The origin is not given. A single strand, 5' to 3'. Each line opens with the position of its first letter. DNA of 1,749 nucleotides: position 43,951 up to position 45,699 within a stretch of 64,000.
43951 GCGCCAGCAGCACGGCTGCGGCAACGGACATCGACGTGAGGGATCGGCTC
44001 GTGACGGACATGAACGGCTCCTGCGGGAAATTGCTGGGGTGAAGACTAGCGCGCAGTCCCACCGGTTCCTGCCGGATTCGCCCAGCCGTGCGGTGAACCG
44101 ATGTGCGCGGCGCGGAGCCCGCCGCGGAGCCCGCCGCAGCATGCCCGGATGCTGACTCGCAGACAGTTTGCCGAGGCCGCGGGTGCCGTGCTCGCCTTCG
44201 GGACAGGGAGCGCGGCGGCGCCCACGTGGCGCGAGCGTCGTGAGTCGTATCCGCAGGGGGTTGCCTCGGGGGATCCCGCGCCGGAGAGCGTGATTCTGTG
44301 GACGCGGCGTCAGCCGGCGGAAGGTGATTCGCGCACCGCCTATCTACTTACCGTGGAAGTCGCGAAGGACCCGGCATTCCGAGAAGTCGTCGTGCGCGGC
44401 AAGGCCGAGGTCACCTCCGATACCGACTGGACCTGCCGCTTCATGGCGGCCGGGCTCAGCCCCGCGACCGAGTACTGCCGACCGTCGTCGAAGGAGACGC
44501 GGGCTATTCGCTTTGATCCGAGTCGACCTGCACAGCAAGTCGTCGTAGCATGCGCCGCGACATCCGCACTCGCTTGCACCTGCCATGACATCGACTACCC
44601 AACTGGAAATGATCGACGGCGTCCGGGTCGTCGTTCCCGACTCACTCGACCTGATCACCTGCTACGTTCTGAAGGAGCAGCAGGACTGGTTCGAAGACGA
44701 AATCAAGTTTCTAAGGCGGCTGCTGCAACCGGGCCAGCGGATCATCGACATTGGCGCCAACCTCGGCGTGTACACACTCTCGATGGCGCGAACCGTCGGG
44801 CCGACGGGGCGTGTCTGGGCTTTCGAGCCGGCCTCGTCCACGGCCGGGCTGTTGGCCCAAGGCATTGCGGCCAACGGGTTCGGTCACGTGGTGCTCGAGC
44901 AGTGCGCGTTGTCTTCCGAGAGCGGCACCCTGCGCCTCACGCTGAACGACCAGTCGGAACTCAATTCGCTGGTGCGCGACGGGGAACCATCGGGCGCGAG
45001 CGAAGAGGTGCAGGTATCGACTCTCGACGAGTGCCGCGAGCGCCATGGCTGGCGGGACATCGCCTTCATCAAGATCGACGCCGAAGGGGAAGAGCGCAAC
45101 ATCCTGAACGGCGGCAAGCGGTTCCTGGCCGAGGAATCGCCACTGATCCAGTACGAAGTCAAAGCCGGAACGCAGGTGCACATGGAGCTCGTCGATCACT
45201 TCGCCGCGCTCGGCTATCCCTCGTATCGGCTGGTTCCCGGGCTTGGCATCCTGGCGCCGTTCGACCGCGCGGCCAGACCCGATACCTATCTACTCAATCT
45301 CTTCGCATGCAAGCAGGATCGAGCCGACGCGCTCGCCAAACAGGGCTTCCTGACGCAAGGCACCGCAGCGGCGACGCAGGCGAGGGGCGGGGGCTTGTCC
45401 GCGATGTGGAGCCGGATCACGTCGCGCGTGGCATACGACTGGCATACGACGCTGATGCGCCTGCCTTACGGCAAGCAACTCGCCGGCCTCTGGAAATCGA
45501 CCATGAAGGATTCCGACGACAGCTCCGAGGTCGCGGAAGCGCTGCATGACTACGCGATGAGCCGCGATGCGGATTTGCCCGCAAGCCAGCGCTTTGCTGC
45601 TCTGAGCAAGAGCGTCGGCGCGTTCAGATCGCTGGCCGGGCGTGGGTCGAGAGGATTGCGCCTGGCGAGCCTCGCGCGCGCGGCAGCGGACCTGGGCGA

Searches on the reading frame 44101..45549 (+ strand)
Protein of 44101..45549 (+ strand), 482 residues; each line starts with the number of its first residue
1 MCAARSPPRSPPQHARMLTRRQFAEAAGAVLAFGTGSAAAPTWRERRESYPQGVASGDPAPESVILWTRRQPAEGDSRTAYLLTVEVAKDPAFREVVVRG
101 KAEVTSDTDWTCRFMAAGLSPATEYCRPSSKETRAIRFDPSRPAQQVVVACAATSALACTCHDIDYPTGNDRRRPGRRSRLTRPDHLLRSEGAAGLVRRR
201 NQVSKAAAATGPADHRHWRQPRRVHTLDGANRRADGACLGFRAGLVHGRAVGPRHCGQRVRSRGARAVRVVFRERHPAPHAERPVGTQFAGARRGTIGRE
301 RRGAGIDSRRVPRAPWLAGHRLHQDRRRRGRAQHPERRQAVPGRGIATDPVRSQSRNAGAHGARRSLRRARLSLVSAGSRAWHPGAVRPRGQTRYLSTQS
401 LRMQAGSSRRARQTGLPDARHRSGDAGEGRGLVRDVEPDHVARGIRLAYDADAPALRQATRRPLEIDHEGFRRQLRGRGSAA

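Call 97: search_protein_families(library=pfam, proteins=[window:44101-45549:+], max_evalue=0.00001)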
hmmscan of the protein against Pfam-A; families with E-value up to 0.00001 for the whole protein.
window:44101-45549:+ (482 aa): 1 family
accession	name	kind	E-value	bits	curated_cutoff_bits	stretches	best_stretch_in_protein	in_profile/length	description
PF16655.11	PhoD_N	-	1.1e-18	67.9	30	1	52-125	1-72/90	PhoD-like phosphatase, N-terminal domain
